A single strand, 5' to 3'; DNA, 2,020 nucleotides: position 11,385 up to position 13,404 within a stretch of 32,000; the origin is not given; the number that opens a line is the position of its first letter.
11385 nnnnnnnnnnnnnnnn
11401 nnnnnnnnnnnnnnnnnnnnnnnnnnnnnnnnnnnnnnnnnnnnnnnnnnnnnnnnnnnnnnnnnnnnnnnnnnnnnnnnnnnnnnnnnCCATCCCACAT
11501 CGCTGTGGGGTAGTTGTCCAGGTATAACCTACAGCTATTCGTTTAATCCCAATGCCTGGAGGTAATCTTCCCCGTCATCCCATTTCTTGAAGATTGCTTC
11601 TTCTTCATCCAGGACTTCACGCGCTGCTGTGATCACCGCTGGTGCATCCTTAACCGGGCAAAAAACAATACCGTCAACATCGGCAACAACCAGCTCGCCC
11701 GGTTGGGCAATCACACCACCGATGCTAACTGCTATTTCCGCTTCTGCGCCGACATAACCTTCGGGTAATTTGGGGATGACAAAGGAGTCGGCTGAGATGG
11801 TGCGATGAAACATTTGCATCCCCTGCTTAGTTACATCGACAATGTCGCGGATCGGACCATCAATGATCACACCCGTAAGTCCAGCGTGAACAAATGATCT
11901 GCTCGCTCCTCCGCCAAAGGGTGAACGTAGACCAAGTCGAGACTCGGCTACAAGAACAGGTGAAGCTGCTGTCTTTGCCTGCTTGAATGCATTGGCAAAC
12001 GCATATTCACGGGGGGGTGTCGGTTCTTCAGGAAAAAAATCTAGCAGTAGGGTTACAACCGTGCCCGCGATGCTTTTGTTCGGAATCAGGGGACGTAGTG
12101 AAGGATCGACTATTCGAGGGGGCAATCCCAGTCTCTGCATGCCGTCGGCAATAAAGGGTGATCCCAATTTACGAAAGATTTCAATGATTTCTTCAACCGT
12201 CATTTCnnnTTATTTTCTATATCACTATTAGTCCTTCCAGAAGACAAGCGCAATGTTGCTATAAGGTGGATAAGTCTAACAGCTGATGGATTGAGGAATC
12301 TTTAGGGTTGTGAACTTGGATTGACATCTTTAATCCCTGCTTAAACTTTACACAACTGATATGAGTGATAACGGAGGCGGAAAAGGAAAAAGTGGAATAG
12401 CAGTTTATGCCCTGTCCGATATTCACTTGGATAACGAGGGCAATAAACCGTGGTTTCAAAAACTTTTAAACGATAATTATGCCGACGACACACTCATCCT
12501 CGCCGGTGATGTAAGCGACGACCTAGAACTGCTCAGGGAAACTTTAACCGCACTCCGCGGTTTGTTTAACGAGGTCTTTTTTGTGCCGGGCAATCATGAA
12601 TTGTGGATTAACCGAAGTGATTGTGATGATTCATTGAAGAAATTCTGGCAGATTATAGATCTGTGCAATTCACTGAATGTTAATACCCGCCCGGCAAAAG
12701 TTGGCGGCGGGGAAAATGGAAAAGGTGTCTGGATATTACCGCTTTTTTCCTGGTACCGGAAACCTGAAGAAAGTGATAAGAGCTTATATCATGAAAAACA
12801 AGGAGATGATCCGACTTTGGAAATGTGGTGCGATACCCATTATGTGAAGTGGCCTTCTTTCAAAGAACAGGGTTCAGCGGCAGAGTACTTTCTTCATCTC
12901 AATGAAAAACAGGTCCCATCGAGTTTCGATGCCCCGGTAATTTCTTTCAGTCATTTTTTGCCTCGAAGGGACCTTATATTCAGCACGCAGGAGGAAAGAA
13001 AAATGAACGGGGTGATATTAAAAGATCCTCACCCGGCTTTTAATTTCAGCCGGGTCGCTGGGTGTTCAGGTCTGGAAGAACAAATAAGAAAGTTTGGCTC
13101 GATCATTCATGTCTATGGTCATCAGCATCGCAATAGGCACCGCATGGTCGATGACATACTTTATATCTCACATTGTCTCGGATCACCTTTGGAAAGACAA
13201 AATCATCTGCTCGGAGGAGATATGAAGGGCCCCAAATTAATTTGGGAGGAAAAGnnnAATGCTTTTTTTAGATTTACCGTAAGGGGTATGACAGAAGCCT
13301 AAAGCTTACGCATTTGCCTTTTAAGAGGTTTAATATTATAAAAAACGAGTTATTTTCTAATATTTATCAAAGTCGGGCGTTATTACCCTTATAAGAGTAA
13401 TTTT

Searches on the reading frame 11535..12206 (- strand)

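Call 5: search_protein_families(library=pfam, proteins=[window:11535-12206:-], max_evalue=0.01)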
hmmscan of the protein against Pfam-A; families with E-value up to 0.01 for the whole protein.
window:11535-12206:- (223 aa): 1 family
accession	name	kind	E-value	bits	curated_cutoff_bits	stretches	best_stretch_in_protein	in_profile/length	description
PF03737.21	RraA-like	-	1.3e-19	71.4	24.5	1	19-181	4-151/152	Aldolase/RraA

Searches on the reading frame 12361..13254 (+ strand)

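Call 5: search_protein_families(library=pfam, proteins=[window:12361-13254:+], max_evalue=0.01)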
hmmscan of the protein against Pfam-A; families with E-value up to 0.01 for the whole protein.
window:12361-13254:+ (298 aa): 2 families
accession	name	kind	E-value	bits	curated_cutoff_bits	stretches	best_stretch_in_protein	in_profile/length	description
PF00149.33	Metallophos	-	2.4e-09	38.3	21.5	1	15-257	3-190/191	Calcineurin-like phosphoesterase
PF12850.12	Metallophos_2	-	0.00036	21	27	0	15-84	3-60/154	Calcineurin-like phosphoesterase superfamily domain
